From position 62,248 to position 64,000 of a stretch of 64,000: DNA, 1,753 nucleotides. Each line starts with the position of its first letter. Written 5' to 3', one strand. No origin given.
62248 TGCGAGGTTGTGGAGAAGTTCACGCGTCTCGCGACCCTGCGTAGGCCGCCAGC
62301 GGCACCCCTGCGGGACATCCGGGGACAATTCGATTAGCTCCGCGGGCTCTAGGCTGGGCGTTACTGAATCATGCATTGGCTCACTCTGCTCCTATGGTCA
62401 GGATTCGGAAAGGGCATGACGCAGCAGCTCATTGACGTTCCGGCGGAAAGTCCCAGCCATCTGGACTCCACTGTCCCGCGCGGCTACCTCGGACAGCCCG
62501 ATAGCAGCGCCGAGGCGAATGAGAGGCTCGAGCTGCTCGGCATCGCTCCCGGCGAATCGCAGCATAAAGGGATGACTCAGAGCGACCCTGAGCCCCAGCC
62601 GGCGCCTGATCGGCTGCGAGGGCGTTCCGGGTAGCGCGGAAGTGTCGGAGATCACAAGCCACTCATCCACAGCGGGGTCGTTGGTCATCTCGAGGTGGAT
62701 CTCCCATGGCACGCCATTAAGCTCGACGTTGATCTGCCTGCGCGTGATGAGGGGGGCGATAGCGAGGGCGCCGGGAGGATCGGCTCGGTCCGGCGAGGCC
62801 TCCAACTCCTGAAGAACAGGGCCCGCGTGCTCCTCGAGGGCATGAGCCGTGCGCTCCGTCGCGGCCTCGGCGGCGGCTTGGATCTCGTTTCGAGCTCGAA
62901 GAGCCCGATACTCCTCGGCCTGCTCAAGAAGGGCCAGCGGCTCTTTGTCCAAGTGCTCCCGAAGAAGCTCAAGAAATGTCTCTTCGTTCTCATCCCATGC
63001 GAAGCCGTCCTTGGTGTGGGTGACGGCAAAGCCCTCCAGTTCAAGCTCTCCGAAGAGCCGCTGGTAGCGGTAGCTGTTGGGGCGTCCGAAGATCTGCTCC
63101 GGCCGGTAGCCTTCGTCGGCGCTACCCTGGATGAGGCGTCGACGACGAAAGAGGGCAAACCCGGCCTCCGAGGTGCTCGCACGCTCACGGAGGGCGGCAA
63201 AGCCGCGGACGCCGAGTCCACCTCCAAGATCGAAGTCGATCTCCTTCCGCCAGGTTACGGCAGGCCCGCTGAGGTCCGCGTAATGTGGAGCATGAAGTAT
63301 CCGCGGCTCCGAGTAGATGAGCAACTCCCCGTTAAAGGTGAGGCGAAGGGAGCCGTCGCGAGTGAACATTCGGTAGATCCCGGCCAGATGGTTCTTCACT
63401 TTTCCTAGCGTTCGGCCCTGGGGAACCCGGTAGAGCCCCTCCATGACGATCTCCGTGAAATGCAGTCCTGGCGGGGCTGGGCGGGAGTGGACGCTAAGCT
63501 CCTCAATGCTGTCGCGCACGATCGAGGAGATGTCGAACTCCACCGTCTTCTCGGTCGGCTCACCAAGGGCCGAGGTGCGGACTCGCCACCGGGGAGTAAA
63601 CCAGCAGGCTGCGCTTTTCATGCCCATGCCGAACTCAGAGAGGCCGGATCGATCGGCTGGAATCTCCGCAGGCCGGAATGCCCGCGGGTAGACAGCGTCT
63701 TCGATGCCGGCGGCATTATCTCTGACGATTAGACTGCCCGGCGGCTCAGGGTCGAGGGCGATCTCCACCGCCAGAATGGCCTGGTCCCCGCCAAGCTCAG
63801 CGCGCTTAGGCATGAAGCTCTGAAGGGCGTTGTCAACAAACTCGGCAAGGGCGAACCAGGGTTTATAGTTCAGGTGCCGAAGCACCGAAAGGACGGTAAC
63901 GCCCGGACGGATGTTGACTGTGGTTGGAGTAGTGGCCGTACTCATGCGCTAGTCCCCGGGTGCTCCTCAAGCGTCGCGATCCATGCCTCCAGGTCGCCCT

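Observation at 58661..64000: Methylase-associated defence cassette: (truncated upstream gene) - GHKL ATPase - Z1 ATPase - PD-(D/E)xK nuclease - Vsr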

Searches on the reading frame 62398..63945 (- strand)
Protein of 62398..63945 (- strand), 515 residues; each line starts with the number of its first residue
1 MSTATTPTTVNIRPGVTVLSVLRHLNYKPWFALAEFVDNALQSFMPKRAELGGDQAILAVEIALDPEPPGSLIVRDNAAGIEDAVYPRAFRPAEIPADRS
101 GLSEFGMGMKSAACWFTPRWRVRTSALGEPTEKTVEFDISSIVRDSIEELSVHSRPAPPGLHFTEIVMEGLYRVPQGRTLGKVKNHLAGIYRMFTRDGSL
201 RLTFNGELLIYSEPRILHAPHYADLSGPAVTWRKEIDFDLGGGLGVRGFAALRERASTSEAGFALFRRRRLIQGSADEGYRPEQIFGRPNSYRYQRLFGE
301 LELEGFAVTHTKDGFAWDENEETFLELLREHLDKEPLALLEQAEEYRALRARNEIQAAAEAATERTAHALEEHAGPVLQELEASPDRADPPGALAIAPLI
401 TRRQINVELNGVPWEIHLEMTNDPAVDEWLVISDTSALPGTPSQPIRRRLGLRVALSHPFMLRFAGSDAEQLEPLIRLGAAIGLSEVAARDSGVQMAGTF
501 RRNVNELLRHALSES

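Call 3: search_protein_families(library=pfam, proteins=[window:62398-63945:-], max_evalue=0.01)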
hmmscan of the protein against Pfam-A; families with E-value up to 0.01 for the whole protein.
window:62398-63945:- (515 aa): 1 family
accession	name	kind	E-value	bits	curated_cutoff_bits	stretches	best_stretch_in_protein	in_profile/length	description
PF13589.12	HATPase_c_3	-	4.4e-10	40.2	25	1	27-142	1-110/137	Histidine kinase-, DNA gyrase B-, and HSP90-like ATPase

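Call 4: search_protein_families(library=padloc, proteins=[window:62398-63945:-], max_evalue=0.01)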
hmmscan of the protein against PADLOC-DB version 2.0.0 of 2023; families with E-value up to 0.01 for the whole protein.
window:62398-63945:- (515 aa): 0 families

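Call 5: search_protein_families(library=ncbifam, proteins=[window:62398-63945:-], max_evalue=0.01)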
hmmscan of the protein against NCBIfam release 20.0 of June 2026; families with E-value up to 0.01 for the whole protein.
window:62398-63945:- (515 aa): 0 families

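Call 7: find_encoding_contigs(protein=window:62398-63945:-, flank=10000, max_places=6)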
Protein window:62398-63945:- (515 aa): 2 contigs read that carry it; 2 places shown.
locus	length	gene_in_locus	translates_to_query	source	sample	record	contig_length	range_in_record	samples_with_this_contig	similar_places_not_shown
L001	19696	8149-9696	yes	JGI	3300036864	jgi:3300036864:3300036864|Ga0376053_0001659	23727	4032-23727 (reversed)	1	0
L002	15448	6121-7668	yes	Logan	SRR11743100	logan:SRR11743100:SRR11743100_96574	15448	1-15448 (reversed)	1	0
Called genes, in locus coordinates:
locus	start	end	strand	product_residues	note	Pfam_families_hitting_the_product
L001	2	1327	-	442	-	?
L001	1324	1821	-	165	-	PF01668:SmpB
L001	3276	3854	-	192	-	PF11706:zf-CGNR (weak)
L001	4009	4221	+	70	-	PF12728:HTH_17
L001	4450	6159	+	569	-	-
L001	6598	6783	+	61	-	-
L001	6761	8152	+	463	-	PF00145:DNA_methylase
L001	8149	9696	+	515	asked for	PF13589:HATPase_c_3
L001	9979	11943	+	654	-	PF10593:Z1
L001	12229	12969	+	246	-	PF14390:DUF4420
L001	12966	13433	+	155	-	PF03852:Vsr, PF18741:MTES_1575 (weak)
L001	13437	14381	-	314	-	PF13391:HNH_2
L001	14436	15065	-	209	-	-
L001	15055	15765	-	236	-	PF02481:DNA_processg_A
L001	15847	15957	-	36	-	-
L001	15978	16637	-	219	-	PF00702:Hydrolase, PF12710:HAD, PF13419:HAD_2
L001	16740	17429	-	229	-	-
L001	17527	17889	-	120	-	-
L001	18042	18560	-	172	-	-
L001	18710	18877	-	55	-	-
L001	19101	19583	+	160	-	-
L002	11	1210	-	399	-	PF14659:Phage_int_SAM_3, PF22022:Phage_int_M (weak), PF00589:Phage_integrase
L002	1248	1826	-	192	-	PF11706:zf-CGNR (weak)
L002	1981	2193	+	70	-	PF12728:HTH_17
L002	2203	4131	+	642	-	-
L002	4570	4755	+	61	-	-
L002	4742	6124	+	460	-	PF00145:DNA_methylase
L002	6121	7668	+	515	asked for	PF13589:HATPase_c_3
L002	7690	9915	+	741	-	PF10593:Z1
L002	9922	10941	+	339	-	PF14390:DUF4420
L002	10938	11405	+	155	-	PF03852:Vsr, PF18741:MTES_1575 (weak)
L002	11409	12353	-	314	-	PF13391:HNH_2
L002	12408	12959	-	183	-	-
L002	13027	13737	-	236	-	PF02481:DNA_processg_A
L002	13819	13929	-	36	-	-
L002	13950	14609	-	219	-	PF00702:Hydrolase, PF12710:HAD, PF13419:HAD_2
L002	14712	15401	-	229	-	-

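Call 23: find_homologous_proteins(query=window:62398-63945:-, max_evalue=0.00001)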
Query window:62398-63945:- (515 aa): 4881 proteins with E <= 0.00001 among 8000 candidates; the best 120 are listed.
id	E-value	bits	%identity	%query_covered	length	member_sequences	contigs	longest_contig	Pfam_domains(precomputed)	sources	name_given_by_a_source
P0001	0.0e+0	1154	100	100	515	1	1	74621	PF13589.13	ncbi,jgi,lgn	ncbi:MAG TPA: ATP-binding protein [Candidatus Eisenbacteria bacterium]|jgi:hypothetical protein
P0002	3.6e-279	945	82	100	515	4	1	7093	PF13589.13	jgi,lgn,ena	-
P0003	1.0e-278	944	81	100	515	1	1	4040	PF13589.13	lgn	-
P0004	9.5e-262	888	76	100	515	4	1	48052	PF13589.13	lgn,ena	-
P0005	5.3e-258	875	76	100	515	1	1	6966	PF13589.13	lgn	-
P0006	8.5e-251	851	73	100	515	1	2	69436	PF13589.13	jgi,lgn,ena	-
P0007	8.4e-231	785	70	98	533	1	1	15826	PF13589.13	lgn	-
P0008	5.8e-230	783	69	100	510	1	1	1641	PF13589.13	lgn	-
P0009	2.8e-228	777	68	100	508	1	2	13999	PF13589.13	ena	-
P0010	8.7e-228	776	69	100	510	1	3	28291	PF13589.13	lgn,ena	-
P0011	1.2e-225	768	68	100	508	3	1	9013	PF13589.13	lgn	-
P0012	2.9e-224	764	68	100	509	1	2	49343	PF13589.13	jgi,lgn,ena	-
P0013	6.5e-223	759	67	100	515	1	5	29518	PF13589.13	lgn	-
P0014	1.9e-221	755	67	100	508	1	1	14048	PF13589.13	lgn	-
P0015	6.7e-213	726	66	98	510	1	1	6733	PF13589.13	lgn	-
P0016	5.3e-206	704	62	100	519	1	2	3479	PF13589.13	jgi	jgi:hypothetical protein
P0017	2.8e-203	695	61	100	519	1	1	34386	PF13589.13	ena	-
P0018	7.1e-202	690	62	100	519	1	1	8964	PF13589.13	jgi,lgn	jgi:hypothetical protein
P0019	9.2e-202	690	60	100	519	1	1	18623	PF13589.13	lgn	-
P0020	1.0e-198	680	60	99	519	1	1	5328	PF13589.13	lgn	-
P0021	1.1e-198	680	61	98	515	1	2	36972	PF13589.13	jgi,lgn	jgi:hypothetical protein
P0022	2.1e-198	679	61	98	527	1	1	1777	PF13589.13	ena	-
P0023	2.2e-198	679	59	100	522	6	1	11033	PF13589.13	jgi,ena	jgi:hypothetical protein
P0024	5.9e-198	677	60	100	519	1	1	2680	PF13589.13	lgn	-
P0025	9.6e-198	676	60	98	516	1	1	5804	PF13589.13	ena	-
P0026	1.3e-197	676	61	100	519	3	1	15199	PF02518.32,PF13589.13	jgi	jgi:hypothetical protein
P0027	2.1e-197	675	58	100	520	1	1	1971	PF13589.13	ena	-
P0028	6.6e-197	674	62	98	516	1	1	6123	PF13589.13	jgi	-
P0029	1.8e-196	672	61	99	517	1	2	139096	PF13589.13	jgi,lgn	jgi:hypothetical protein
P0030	2.5e-196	672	60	100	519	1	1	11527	PF13589.13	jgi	jgi:hypothetical protein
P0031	2.5e-196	672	60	99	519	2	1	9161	PF13589.13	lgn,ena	-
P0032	2.8e-196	672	60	98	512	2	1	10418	PF13589.13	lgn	-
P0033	3.9e-196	671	60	100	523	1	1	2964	PF13589.13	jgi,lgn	-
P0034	7.8e-196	670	60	99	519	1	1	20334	PF13589.13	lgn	-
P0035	8.3e-196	670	62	98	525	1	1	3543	PF13589.13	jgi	-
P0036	8.5e-196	670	61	100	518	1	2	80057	PF13589.13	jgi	-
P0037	2.5e-195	668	58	100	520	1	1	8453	PF13589.13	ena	-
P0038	2.9e-195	668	61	98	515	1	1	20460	PF13589.13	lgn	-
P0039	6.5e-195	667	60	100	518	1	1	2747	PF13589.13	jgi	jgi:hypothetical protein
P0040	6.5e-195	667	60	100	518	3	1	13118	PF13589.13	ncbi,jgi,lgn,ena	jgi:hypothetical protein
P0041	9.3e-195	667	60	100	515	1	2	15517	PF13589.13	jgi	jgi:hypothetical protein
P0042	1.2e-194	666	60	100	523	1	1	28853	PF13589.13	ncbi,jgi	jgi:hypothetical protein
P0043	1.5e-194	666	61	98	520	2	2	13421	PF13589.13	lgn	-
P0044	1.8e-194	666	59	100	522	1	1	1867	PF13589.13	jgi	-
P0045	1.9e-194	666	59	100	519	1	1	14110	PF13589.13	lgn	-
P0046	1.9e-194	666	61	98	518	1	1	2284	PF13589.13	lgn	-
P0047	2.3e-194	665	59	100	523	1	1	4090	PF13589.13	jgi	-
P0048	2.5e-194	665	61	100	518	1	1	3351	PF13589.13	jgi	jgi:hypothetical protein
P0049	3.2e-194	665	60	99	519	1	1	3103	PF13589.13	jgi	jgi:hypothetical protein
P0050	3.7e-194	665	59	100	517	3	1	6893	PF13589.13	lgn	-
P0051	3.8e-194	665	60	98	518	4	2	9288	PF13589.13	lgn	-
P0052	4.1e-194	664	60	98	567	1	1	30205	PF13589.13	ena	-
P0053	4.8e-194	664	59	100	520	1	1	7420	PF13589.13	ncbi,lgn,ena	-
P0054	5.0e-194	664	62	98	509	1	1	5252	PF13589.13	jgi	jgi:hypothetical protein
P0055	6.7e-194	664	60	99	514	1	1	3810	PF13589.13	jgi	jgi:hypothetical protein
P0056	6.8e-194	664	60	100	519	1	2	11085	PF02518.32,PF13589.13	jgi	jgi:hypothetical protein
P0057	7.5e-194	664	61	98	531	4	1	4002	PF13589.13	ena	-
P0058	8.9e-194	663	59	100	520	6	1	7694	PF13589.13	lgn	-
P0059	1.7e-193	662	60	100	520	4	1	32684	PF13589.13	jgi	jgi:histidine kinase/DNA gyrase B/HSP90-like ATPase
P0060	3.2e-193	661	61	99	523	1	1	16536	PF13589.13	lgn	-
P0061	3.7e-193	661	58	100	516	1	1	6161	PF13589.13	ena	-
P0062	4.3e-193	661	59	98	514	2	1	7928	PF13589.13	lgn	-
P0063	5.0e-193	661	58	100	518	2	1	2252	PF13589.13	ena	-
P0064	5.1e-193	661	59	100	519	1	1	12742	PF13589.13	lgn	-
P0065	5.3e-193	661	58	100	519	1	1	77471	PF13589.13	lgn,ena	-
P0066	6.1e-193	661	60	99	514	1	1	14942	PF13589.13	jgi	jgi:hypothetical protein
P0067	6.9e-193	660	60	98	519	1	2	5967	PF13589.13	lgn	-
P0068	8.2e-193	660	59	100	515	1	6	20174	PF13589.13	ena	-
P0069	9.8e-193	660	60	100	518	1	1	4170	PF13589.13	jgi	jgi:hypothetical protein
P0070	1.0e-192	660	61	98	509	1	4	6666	PF13589.13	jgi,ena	-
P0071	1.1e-192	660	60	99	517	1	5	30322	PF13589.13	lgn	-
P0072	1.1e-192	660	60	99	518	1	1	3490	PF13589.13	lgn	-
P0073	1.2e-192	660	60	99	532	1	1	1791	PF13589.13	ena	-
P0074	1.3e-192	660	60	100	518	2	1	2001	PF13589.13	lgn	-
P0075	1.4e-192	659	58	100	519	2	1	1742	PF13589.13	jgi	jgi:Histidine kinase-, DNA gyrase B-, and HSP90-like ATPase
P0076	1.5e-192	659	60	98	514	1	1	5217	PF13589.13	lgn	-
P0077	1.8e-192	659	59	100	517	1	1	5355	PF13589.13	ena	-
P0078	2.0e-192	659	58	98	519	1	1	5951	PF13589.13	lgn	-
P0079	2.1e-192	659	59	100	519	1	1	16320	PF13589.13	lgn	-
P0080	2.4e-192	659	61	98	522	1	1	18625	PF13589.13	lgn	-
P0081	3.0e-192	658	59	100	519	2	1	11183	PF13589.13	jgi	jgi:hypothetical protein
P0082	4.1e-192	658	60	100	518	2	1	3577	PF13589.13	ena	-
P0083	4.4e-192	658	60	99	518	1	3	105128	PF13589.13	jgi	jgi:hypothetical protein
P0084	4.4e-192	658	57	100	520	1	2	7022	PF13589.13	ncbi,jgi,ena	jgi:hypothetical protein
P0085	4.5e-192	658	59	99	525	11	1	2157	PF13589.13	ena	-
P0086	4.7e-192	658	57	100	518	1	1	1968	PF13589.13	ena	-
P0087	5.3e-192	657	59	98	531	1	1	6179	PF02518.32,PF13589.13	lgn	-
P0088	5.9e-192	657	58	100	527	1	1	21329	PF13589.13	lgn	-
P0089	7.2e-192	657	60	98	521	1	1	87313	PF13589.13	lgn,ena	-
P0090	7.7e-192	657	59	100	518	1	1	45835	PF13589.13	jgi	jgi:Histidine kinase-, DNA gyrase B-, and HSP90-like ATPase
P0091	1.0e-191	657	59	100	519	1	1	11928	PF13589.13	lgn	-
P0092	1.1e-191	656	60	98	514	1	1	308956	PF13589.13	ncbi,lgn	ncbi:MAG: ATP-binding protein [Gemmatimonadaceae bacterium]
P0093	1.1e-191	656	59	100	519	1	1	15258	PF13589.13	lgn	-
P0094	1.1e-191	656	57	98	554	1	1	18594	PF13589.13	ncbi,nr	ncbi:MAG: ATP-binding protein [Thermodesulfobacteriota bacterium]|nr:ATP-binding protein [Thermodesu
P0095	1.5e-191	656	60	98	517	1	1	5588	PF13589.13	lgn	-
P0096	1.8e-191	656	59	98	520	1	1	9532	PF13589.13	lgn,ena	-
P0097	2.0e-191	656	58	100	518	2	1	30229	PF13589.13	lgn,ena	-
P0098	2.1e-191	656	57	100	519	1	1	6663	PF02518.32,PF13589.13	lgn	-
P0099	2.1e-191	655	59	99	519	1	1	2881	PF13589.13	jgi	jgi:hypothetical protein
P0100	2.2e-191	655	60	99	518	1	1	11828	PF13589.13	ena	-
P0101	2.3e-191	655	59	99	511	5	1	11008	PF13589.13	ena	-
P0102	2.7e-191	655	58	100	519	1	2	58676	PF13589.13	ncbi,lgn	-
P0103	2.7e-191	655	59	100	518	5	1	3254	PF13589.13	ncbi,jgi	-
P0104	2.9e-191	655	58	100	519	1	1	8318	PF13589.13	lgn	-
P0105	3.1e-191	655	60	100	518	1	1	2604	PF13589.13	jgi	jgi:hypothetical protein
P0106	3.3e-191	655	57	100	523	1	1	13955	PF13589.13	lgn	-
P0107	3.4e-191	655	60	98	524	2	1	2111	PF13589.13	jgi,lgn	-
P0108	3.4e-191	655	58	98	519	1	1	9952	PF13589.13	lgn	-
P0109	3.6e-191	655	60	98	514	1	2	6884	PF13589.13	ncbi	-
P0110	3.9e-191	655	58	100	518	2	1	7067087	PF13589.13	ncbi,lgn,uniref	ncbi:ATP-binding protein [Schlesneria sp. DSM 10557]|uniref:ATP-binding protein n=1 Tax=Schlesneria 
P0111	4.1e-191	655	59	98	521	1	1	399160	PF13589.13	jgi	jgi:hypothetical protein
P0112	4.1e-191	655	58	98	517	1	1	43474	PF13589.13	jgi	jgi:hypothetical protein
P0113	4.8e-191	654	58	100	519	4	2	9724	PF13589.13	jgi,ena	jgi:hypothetical protein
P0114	5.6e-191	654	56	100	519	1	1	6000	PF13589.13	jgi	jgi:hypothetical protein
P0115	8.0e-191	654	59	100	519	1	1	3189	PF13589.13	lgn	-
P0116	9.2e-191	653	58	98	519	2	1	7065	PF13589.13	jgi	-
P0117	1.1e-190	653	59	98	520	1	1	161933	PF13589.13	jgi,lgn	jgi:hypothetical protein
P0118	1.1e-190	653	61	99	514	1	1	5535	PF13589.13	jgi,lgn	jgi:hypothetical protein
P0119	1.5e-190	653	56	100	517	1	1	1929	PF13589.13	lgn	-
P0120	2.2e-190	652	59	100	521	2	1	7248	PF02518.32,PF13589.13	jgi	-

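Call 25: find_related_loci(query=A1, collection=genome_contigs, flank=9000)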
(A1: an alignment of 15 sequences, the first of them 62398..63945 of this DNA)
Query A1 (515 aa) in genome_contigs; peptide patterns used: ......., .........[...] (x = any residue, [..] = any of these).
599 stretches matched a pattern (row limit reached: there are more); 494 encode a relative of the query (tblastn E <= 1e-3); the best 80 are kept; 80 distinct loci.
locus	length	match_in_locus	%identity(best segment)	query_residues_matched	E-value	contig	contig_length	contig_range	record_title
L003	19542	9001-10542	76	1-514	0e+0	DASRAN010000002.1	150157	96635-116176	MAG TPA_asm: Patescibacteria group bacterium isolate SMAG_U11119 k141_2699112, whole genome shotgun sequence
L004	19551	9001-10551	58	1-515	0e+0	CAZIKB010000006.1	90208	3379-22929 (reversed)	MAG TPA_asm: uncultured Cytophagia bacterium isolate binchicken_co121_9 genome assembly, contig: NODE_61_length_90208_co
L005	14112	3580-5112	60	9-515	0e+0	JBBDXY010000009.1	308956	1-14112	MAG: Gemmatimonadaceae bacterium isolate LejiaD_62_122 Lejia_D_42_length_308956_cov_75, whole genome shotgun sequence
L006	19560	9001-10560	59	9-514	0e+0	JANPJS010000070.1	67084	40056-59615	MAG: Abditibacteriaceae bacterium isolate VAR_61_metabat_366 VAR_61_k141_952627, whole genome shotgun sequence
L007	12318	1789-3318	58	10-515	0e+0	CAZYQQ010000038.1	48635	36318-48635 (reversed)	MAG TPA_asm: uncultured Planctomycetaceae bacterium isolate SRP344714_co2_80 genome assembly, contig: NODE_1679_length_4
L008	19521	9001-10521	59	10-512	0e+0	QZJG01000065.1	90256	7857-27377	MAG: Nitrospiraceae bacterium isolate SURF_45 Ga0104751_1000217, whole genome shotgun sequence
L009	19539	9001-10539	57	1-514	0e+0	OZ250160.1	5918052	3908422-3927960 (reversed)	MAG: Candidatus Poribacteria bacterium isolate 8ae7ebc5-6e71-4186-9c0c-d873ebd224b0 genome assembly, chromosome: 1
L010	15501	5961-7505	58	1-513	0e+0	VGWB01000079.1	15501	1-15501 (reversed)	MAG: Ignavibacteria bacterium isolate M_DeepCast_400m_m2_062 M_DeepCast_400m_m2_062_Ga0194112_10006445, whole genome sho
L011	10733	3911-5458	57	1-513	0e+0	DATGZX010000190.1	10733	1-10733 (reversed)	MAG TPA_asm: Gemmataceae bacterium isolate SMAG_U10675 k141_556775, whole genome shotgun sequence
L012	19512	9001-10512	58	10-513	0e+0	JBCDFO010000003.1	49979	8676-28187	MAG: Bacteroidota bacterium isolate P01_H01_bin.110 k141_637828_length_49979_cov_48.7192, whole genome shotgun sequence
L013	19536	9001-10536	59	4-514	0e+0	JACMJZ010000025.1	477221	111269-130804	MAG: Pyrinomonadaceae bacterium isolate ES-bin-189 ES-bin-189-contig-k141_8576764, whole genome shotgun sequence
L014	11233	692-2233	57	3-514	0e+0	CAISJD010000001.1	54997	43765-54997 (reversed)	MAG: uncultured Chthonomonas sp. isolate LaPlata-b_bin-0775 genome assembly, contig: bin-0775:001/211, whole genome shot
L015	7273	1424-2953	58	10-514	0e+0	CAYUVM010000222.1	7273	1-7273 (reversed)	MAG TPA_asm: uncultured Cytophagia bacterium isolate SRP173033_co3_178 genome assembly, contig: NODE_14833_length_7273_c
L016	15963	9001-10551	56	4-515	0e+0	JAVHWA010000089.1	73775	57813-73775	MAG: Acidobacteriota bacterium isolate BP_23 scaffold_2846084, whole genome shotgun sequence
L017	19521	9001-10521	57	10-514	0e+0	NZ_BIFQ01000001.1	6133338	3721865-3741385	Dictyobacter aurantiacus strain S27 sequence1, whole genome shotgun sequence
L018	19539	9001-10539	55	4-513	0e+0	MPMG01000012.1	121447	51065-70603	MAG: Chloroflexi bacterium bin20 NODE_230_length_121447_cov_20.5867_ID_459, whole genome shotgun sequence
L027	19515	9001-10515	57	9-513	0e+0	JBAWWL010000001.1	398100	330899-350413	MAG: Candidatus Omnitrophota bacterium isolate ELA036 MAG036_1, whole genome shotgun sequence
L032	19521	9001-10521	57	10-513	0e+0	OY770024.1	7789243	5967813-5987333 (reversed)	MAG: Rhodospirillales bacterium isolate f6e2be23-8832-45e3-9f96-a03639f77de9 genome assembly, chromosome: 1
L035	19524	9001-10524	56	9-513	0e+0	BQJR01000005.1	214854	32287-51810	MAG: Planctomycetota bacterium DHS20C15 DNA, sequence05, whole genome shotgun sequence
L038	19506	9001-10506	55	10-513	2e-180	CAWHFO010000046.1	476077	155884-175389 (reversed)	MAG: uncultured Alphaproteobacteria bacterium isolate MFD00822.bin.2.182 genome assembly, contig: contig_36465, whole ge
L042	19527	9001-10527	56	4-514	2e-179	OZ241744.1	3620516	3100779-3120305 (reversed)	MAG: uncultured Candidatus Binatia bacterium isolate 1a802767-3803-4637-ab5b-ce8b9f0f9348 genome assembly, chromosome: 1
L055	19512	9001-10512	54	9-514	3e-176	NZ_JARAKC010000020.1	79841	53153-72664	Mesorhizobium abyssinicae strain LMG26967 NODE_20_length_79841_cov_29.035213, whole genome shotgun sequence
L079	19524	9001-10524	56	9-513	0e+0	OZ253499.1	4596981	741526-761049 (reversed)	MAG: Phototrophicaceae bacterium isolate f32f7c3d-aba4-4ba3-9b6d-0112177554a6 genome assembly, chromosome: 1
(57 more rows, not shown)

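Call 29: search_solved_structures(query=window:62398-63945:-, max_evalue=1)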
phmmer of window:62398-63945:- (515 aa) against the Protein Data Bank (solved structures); distinct sequences matched with E-value up to 1: 0.

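Call 95: search_protein_families(library=pfam, alignment_id=A6, max_evalue=0.00001)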
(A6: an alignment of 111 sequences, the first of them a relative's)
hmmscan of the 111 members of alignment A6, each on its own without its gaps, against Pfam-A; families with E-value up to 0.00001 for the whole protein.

A. member 1, L003:1983-2957:+ (325 aa): 0 families

B. families by the number of members that match (of 111 scanned): 119 families (the first 25 are shown)
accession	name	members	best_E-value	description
PF00589.27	Phage_integrase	4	1.2e-24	Phage integrase family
PF00664.28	ABC_membrane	3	3e-53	ABC transporter transmembrane region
PF00005.33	ABC_tran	3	4.2e-31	ABC transporter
PF00665.32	rve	3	1.5e-23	Integrase core domain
PF00069.31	Pkinase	2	9.3e-51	Protein kinase domain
PF07714.23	PK_Tyr_Ser-Thr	2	1.4e-41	Protein tyrosine and serine/threonine kinase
PF04851.21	ResIII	2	1.7e-36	Type III restriction enzyme, res subunit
PF13683.12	rve_3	2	5.7e-31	Integrase core domain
PF02518.31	HATPase_c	2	5.6e-25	Histidine kinase-, DNA gyrase B-, and HSP90-like ATPase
PF22548.2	AEP-TOTE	2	2.4e-22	TOTE conflict system, Archaeo-Eukaryotic Primase domain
PF13304.12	AAA_21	2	7.6e-22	AAA domain, putative AbiEii toxin, Type IV TA system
PF13020.12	NOV_C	2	9.5e-21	Protein NO VEIN, C-terminal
PF13276.12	HTH_21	2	5.4e-16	HTH-like domain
PF01609.27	DDE_Tnp_1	2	5.6e-15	Transposase DDE domain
PF01807.25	Zn_ribbon_DnaG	2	8e-14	CHC2 zinc finger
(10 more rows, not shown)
